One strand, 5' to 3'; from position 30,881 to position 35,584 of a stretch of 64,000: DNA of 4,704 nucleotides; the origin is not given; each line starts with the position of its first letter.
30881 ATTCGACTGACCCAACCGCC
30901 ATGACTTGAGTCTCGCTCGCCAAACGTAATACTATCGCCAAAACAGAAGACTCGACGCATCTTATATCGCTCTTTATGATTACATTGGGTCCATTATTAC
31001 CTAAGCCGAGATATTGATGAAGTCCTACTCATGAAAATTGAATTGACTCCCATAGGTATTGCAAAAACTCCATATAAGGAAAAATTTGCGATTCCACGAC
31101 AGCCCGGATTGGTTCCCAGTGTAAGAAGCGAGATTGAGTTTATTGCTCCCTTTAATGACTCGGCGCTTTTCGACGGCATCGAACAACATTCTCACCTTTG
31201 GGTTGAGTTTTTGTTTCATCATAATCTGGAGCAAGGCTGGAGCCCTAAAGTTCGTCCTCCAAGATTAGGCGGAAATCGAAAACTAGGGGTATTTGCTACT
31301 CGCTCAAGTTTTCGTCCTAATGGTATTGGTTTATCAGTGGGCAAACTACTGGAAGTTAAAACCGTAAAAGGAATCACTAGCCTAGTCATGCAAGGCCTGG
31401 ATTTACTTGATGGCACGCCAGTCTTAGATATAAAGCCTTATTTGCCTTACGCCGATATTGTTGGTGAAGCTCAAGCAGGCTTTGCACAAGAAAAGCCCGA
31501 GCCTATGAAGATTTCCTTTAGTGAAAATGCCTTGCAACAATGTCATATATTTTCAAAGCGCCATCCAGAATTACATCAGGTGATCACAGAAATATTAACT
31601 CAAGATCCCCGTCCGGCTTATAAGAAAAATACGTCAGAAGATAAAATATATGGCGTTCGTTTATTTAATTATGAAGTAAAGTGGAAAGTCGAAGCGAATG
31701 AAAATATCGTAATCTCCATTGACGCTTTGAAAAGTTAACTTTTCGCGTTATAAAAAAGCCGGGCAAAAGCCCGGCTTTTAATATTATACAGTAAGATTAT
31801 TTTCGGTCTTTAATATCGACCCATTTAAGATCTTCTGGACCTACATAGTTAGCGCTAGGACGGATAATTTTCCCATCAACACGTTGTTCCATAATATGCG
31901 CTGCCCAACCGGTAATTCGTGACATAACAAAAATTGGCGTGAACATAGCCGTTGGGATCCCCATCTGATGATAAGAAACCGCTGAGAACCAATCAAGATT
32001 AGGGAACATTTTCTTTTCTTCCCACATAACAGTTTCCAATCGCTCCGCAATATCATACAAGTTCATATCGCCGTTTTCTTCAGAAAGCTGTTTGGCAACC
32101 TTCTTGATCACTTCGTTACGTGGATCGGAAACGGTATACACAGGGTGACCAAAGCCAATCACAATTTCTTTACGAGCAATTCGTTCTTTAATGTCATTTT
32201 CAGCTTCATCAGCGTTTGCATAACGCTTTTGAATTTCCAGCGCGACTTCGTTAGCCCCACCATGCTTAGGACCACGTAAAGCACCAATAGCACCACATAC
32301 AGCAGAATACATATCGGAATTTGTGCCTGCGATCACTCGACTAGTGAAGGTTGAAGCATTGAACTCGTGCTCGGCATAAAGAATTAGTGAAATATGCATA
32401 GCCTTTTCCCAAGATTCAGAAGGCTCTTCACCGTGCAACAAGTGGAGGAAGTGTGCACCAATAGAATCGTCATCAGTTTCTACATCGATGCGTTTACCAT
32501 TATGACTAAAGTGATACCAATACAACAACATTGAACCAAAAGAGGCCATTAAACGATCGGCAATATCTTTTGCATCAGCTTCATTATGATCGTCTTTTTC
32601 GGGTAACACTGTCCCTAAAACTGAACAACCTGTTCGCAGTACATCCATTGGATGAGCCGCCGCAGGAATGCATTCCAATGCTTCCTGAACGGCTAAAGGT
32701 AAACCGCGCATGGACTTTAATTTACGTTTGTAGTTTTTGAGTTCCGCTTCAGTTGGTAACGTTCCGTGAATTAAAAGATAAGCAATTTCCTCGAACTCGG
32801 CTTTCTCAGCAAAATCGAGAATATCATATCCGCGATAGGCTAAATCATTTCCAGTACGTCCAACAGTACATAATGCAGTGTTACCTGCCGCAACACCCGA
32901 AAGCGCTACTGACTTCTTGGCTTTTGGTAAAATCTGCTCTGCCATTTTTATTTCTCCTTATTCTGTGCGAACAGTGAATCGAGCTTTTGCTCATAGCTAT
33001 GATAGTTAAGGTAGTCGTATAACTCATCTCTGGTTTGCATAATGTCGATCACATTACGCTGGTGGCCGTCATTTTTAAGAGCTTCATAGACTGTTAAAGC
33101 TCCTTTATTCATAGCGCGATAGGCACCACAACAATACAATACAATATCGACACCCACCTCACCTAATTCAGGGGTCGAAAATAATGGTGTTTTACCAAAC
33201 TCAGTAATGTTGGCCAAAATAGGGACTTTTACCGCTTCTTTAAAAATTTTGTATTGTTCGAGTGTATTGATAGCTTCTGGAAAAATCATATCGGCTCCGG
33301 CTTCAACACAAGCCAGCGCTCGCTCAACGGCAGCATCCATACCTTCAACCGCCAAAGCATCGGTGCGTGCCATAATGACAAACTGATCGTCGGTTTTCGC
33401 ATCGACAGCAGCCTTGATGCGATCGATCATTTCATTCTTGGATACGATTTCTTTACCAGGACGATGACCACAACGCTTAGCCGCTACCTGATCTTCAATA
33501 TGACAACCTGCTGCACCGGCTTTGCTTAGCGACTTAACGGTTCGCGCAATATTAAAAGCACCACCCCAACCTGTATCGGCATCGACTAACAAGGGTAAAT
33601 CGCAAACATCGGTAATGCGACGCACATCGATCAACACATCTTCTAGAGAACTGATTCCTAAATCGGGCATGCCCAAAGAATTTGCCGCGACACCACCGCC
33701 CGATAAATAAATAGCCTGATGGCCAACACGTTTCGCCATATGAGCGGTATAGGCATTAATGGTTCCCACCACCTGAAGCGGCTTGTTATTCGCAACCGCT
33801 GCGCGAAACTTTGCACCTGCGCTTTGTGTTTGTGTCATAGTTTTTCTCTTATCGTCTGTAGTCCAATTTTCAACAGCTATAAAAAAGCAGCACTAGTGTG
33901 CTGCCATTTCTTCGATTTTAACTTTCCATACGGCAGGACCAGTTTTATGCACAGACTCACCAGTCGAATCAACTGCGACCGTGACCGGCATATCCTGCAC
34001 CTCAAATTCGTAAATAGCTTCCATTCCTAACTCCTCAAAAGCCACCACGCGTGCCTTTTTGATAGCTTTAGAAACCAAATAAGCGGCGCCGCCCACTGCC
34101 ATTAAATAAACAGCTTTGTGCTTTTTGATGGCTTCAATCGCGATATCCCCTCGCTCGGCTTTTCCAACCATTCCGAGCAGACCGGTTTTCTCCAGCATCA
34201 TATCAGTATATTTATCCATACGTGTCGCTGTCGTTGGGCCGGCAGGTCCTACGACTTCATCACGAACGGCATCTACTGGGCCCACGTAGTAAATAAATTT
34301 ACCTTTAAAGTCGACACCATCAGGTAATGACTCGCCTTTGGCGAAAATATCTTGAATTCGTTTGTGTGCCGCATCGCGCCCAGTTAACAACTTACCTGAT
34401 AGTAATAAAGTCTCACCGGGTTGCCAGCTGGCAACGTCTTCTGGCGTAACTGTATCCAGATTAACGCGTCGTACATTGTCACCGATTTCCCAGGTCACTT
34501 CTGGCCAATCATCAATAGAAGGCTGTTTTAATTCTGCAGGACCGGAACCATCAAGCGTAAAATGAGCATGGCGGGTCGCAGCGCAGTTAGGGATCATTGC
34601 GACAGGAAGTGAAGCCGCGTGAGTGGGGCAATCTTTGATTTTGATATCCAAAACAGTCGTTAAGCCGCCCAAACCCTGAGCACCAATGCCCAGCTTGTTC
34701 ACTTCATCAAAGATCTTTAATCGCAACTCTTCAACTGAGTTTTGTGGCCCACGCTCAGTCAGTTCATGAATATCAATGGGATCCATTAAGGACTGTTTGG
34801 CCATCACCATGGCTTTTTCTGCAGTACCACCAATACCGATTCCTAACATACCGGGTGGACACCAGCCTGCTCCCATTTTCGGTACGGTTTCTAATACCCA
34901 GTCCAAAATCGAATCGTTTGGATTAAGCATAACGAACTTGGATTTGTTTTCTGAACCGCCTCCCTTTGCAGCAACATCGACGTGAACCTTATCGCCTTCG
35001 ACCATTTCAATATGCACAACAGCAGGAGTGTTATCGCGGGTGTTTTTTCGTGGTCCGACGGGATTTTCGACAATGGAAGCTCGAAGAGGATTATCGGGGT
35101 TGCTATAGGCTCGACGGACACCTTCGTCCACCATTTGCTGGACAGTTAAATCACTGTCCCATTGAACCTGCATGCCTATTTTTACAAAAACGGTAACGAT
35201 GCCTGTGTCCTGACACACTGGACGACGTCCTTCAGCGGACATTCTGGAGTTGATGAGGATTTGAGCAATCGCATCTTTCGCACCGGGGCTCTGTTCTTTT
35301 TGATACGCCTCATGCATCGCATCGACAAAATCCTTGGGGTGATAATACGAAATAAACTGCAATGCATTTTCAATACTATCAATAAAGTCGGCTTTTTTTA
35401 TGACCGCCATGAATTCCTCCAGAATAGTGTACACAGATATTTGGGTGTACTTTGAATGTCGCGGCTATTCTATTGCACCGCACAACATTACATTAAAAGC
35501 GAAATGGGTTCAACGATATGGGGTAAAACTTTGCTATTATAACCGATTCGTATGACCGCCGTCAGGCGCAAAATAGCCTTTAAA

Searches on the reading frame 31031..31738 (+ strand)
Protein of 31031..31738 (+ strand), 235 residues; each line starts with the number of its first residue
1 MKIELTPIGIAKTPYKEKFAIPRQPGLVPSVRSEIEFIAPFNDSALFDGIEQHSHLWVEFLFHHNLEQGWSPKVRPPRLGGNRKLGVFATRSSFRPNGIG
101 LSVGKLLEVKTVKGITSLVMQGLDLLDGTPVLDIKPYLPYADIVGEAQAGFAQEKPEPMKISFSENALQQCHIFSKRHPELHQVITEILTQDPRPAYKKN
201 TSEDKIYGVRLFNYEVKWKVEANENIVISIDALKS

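Call 49: search_protein_families(library=pfam, proteins=[window:31031-31738:+], max_evalue=0.00001)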
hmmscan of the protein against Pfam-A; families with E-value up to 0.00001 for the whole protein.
window:31031-31738:+ (235 aa): 2 families
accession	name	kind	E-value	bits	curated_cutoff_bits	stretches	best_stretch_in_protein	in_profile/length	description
PF01980.22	TrmO_N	-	4e-41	140.3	26.8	1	21-142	2-116/116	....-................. O N-terminal domain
PF18389.7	TrmO_C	-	3.1e-23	82.1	27.1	1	158-221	2-65/65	TrmO C-terminal domain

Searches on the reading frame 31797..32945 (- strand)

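Call 49: search_protein_families(library=pfam, proteins=[window:31797-32945:-], max_evalue=0.00001)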
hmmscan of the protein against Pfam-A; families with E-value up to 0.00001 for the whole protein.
window:31797-32945:- (382 aa): 1 family
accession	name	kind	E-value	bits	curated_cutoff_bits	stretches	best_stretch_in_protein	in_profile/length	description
PF00285.26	Citrate_synt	-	1.9e-126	422.3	27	1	15-364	2-357/357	Citrate synthase, C-terminal domain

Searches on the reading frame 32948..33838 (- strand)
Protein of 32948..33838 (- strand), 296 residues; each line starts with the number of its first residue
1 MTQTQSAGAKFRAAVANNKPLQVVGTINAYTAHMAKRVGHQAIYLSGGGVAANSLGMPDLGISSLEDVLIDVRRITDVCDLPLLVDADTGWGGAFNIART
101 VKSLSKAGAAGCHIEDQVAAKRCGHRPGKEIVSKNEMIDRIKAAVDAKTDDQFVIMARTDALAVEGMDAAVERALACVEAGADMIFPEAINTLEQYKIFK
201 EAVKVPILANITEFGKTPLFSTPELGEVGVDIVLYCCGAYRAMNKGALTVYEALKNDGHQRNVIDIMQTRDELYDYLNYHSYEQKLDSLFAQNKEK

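Call 49: search_protein_families(library=pfam, proteins=[window:32948-33838:-], max_evalue=0.00001)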
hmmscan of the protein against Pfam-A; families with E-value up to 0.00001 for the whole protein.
window:32948-33838:- (296 aa): 2 families
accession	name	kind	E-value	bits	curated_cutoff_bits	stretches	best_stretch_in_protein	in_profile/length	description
PF13714.12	PEP_mutase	-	2.8e-43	148.7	31.5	1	16-252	6-237/240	Phosphoenolpyruvate phosphomutase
PF00463.27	ICL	-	2.4e-14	53.2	26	1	82-171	151-243/526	Isocitrate lyase family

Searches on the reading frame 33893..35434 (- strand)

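Call 44: search_protein_families(library=pfam, proteins=[window:33893-35434:-], max_evalue=0.00001)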
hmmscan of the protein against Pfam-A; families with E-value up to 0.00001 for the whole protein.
window:33893-35434:- (513 aa): 2 families
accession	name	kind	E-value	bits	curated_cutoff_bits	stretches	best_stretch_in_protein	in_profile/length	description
PF05681.19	Fumerase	-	9.4e-100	333.8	25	1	19-292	2-269/270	Fumarate hydratase (Fumerase)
PF05683.17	Fumerase_C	-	1.8e-89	299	22.2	1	296-498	1-204/205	Fumarase C-terminus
